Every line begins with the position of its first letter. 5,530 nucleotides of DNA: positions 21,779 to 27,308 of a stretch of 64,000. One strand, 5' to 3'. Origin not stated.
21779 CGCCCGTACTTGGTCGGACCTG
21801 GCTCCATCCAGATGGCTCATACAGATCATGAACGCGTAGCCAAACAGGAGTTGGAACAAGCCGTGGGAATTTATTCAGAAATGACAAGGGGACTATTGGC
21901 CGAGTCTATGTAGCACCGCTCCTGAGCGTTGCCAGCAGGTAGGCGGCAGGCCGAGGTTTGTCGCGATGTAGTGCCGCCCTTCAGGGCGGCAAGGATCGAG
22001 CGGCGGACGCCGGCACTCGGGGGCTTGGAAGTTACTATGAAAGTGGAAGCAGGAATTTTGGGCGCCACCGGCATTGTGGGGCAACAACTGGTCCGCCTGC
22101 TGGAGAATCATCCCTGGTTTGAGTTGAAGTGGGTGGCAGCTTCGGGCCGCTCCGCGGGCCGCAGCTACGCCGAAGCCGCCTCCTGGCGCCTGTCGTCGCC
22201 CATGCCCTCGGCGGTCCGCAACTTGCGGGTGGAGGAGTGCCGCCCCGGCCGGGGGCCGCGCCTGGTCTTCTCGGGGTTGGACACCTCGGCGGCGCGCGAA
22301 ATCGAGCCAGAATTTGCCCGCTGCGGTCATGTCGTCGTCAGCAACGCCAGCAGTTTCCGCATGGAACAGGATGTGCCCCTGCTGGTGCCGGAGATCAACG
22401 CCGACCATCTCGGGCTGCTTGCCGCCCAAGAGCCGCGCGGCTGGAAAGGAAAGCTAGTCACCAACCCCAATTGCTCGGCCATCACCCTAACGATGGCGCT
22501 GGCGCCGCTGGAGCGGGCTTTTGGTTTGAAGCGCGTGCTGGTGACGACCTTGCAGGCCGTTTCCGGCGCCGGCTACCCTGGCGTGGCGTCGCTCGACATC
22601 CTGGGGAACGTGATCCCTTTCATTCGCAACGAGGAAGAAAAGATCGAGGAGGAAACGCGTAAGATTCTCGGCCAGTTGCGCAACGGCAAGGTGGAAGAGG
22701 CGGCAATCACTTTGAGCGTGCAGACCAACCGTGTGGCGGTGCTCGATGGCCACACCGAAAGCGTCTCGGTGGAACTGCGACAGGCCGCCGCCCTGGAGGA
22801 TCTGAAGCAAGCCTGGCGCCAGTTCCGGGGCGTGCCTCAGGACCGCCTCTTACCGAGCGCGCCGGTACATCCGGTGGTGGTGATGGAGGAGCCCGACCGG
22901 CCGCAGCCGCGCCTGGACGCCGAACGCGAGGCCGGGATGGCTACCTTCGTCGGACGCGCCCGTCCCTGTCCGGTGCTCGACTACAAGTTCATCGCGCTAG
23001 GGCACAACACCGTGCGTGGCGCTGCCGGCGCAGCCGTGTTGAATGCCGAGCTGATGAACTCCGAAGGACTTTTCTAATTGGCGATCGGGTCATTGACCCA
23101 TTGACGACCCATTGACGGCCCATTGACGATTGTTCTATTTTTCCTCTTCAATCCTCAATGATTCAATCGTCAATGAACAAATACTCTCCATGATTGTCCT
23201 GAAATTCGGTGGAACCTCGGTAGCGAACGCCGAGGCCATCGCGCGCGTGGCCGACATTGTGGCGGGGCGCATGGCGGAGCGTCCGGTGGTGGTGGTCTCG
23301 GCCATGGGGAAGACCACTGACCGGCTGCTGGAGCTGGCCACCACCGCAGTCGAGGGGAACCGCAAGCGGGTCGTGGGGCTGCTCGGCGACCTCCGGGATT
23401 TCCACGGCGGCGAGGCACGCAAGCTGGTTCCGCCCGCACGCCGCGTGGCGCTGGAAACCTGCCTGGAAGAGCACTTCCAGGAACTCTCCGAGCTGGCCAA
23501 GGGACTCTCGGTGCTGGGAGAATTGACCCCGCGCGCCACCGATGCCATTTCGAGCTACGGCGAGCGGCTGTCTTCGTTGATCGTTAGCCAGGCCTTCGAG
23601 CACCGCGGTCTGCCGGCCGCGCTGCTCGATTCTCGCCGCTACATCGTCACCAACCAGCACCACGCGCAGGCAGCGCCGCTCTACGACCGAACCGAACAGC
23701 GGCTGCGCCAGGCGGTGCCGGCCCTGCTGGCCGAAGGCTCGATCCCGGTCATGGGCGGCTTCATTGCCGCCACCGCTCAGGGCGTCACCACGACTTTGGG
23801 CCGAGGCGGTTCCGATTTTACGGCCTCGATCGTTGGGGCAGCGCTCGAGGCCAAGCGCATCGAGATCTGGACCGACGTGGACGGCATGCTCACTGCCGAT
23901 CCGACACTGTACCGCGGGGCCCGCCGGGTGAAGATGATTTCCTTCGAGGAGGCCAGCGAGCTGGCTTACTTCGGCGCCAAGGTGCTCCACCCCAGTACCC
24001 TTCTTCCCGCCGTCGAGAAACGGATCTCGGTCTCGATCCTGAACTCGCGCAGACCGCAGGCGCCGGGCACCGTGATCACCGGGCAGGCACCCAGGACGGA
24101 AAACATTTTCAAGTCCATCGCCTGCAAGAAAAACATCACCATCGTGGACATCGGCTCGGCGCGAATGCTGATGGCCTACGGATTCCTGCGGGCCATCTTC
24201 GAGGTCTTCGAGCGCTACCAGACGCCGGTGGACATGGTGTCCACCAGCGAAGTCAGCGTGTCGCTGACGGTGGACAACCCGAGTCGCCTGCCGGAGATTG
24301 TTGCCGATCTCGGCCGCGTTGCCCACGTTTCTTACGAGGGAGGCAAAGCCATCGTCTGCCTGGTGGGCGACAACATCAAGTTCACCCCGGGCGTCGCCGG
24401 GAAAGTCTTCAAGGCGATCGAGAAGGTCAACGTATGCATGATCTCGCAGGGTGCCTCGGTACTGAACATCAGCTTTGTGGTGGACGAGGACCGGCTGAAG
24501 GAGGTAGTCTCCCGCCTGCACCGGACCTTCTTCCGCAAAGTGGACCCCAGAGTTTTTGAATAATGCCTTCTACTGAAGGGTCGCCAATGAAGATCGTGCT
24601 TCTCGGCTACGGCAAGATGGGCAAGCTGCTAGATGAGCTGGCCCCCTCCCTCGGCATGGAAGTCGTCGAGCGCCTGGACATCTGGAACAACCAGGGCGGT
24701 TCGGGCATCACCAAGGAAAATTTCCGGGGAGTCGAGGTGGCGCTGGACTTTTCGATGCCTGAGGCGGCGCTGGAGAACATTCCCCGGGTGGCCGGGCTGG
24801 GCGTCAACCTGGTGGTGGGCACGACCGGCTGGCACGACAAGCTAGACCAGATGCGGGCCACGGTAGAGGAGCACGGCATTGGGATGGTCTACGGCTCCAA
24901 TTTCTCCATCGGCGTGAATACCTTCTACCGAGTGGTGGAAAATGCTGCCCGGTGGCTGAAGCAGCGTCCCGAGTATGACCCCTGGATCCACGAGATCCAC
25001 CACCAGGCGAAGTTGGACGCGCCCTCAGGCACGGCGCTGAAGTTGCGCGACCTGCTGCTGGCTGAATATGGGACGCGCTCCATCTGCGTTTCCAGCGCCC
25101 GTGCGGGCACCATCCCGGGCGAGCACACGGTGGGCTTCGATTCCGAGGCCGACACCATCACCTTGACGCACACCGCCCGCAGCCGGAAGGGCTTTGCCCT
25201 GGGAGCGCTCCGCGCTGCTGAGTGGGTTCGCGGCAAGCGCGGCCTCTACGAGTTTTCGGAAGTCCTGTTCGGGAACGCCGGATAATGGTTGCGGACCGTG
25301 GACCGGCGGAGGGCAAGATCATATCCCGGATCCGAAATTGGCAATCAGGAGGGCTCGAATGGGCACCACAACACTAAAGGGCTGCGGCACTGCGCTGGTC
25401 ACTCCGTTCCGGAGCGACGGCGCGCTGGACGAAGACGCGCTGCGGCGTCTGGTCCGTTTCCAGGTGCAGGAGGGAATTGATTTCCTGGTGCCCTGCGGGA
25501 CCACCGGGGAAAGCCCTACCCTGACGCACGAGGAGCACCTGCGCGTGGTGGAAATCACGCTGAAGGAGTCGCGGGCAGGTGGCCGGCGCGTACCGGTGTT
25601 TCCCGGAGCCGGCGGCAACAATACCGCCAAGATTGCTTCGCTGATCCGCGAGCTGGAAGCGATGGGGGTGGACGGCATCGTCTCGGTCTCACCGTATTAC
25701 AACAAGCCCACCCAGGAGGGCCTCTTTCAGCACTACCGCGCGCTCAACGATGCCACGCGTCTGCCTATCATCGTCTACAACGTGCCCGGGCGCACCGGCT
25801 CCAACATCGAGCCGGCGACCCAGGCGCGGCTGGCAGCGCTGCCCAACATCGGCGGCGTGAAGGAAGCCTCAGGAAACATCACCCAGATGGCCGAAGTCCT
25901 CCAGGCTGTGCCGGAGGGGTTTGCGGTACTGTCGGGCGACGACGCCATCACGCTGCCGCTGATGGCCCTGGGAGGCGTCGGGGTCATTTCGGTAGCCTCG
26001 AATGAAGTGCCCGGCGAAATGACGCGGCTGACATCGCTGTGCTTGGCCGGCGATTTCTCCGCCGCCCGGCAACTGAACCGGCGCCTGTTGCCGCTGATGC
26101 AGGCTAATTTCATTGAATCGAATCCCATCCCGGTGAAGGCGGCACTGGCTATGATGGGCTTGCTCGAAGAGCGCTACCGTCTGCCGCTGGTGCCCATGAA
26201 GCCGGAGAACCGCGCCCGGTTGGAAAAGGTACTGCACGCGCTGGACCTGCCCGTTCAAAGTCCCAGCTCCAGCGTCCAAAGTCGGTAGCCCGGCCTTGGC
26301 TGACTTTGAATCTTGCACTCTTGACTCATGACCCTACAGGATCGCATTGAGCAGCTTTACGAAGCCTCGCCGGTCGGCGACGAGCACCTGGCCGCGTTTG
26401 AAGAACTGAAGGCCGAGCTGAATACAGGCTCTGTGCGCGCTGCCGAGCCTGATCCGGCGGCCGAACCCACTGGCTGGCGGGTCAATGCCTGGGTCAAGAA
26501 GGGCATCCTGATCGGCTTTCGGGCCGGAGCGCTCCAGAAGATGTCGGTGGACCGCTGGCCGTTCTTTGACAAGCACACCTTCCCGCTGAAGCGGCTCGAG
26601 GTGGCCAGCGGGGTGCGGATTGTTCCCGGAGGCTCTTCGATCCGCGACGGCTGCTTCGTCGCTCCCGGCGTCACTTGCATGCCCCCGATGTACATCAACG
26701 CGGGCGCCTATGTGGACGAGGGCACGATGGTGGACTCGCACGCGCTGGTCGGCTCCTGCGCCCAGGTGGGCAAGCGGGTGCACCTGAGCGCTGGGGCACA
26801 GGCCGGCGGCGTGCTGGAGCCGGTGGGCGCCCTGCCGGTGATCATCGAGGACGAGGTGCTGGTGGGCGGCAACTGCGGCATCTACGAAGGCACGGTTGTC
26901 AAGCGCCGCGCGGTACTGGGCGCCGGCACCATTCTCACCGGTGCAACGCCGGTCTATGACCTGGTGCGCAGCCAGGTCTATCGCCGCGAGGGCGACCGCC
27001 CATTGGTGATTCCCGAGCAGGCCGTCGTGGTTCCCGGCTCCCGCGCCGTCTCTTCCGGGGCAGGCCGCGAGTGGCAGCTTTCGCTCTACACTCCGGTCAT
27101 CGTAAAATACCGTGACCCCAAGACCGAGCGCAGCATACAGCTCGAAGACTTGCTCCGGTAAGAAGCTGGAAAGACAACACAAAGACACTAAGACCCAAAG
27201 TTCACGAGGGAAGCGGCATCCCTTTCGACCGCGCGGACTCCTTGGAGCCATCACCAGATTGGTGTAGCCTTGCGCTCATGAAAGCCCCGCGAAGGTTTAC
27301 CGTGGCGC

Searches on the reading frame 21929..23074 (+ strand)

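Call 76: search_protein_families(library=pfam, proteins=[window:21929-23074:+], max_evalue=0.00001)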
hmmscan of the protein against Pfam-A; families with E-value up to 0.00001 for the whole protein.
window:21929-23074:+ (382 aa): 2 families
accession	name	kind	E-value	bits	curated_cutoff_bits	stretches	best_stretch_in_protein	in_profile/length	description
PF02774.23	Semialdhyde_dhC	-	6.5e-33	114.9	26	1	191-362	1-183/184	Semialdehyde dehydrogenase, dimerisation domain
PF01118.30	Semialdhyde_dh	-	5.1e-29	101.6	26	1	41-161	2-118/121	Semialdehyde dehydrogenase, NAD binding domain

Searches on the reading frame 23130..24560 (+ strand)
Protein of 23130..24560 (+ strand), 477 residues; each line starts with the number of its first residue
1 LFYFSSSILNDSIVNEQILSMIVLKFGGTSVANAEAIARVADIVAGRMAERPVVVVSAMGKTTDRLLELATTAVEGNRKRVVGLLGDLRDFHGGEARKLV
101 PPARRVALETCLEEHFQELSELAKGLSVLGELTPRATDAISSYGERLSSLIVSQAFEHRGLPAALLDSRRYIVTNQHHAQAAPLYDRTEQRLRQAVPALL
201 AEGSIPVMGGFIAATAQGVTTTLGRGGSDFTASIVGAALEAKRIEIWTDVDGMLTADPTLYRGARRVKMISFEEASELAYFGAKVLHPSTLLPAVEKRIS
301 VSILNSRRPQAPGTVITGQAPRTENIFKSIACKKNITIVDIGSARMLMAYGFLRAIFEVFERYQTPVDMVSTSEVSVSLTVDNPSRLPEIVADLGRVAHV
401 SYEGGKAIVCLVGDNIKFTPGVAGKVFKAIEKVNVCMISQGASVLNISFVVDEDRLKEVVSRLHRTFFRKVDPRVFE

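Call 75: search_protein_families(library=pfam, proteins=[window:23130-24560:+], max_evalue=0.00001)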
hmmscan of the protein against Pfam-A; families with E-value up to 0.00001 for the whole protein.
window:23130-24560:+ (477 aa): 2 families
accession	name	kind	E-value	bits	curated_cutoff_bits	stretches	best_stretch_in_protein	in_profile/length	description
PF00696.33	AA_kinase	-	3.6e-50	171.3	24.9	1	21-305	2-234/234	Amino acid kinase family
PF22468.2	ACT_9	-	6.4e-25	87.1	27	1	409-467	1-61/61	ACT domain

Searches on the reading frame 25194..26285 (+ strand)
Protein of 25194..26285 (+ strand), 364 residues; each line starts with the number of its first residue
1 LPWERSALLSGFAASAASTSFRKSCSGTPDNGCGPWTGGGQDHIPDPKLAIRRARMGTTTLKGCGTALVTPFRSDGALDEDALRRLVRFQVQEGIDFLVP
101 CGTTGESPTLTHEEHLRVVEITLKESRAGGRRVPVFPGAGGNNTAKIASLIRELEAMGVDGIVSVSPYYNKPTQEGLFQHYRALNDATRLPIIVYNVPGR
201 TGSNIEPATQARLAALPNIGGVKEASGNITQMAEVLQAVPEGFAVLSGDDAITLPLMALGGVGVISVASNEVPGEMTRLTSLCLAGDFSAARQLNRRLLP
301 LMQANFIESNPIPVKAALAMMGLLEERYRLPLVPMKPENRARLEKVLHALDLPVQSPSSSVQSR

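Call 76: search_protein_families(library=pfam, proteins=[window:25194-26285:+], max_evalue=0.00001)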
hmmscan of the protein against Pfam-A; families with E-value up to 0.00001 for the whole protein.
window:25194-26285:+ (364 aa): 1 family
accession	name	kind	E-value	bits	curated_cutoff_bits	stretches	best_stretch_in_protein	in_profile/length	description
PF00701.28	DHDPS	-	1e-91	307.1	22.1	1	61-349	2-288/289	Dihydrodipicolinate synthetase family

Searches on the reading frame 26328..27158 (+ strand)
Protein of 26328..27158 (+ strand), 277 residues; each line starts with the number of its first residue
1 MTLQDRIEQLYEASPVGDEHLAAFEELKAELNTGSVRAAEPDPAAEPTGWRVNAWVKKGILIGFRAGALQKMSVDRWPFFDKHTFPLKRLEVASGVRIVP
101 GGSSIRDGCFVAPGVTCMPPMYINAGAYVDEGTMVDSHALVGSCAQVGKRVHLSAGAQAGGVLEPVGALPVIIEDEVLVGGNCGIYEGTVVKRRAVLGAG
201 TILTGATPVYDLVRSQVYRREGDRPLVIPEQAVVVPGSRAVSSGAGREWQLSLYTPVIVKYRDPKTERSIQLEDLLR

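Call 76: search_protein_families(library=pfam, proteins=[window:26328-27158:+], max_evalue=0.00001)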
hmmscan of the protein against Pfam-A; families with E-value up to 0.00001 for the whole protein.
window:26328-27158:+ (277 aa): 3 families
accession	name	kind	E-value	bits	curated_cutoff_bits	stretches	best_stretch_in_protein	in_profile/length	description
PF14805.11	THDPS_N_2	-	6.1e-12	46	25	1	3-65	2-66/67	Tetrahydrodipicolinate N-succinyltransferase N-terminal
PF00132.30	Hexapep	-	2.8e-09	36.7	27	0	171-205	2-36/36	Bacterial transferase hexapeptide (six repeats)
PF14602.12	Hexapep_2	-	1.7e-08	34.4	27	1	170-204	1-33/34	Hexapeptide repeat of succinyl-transferase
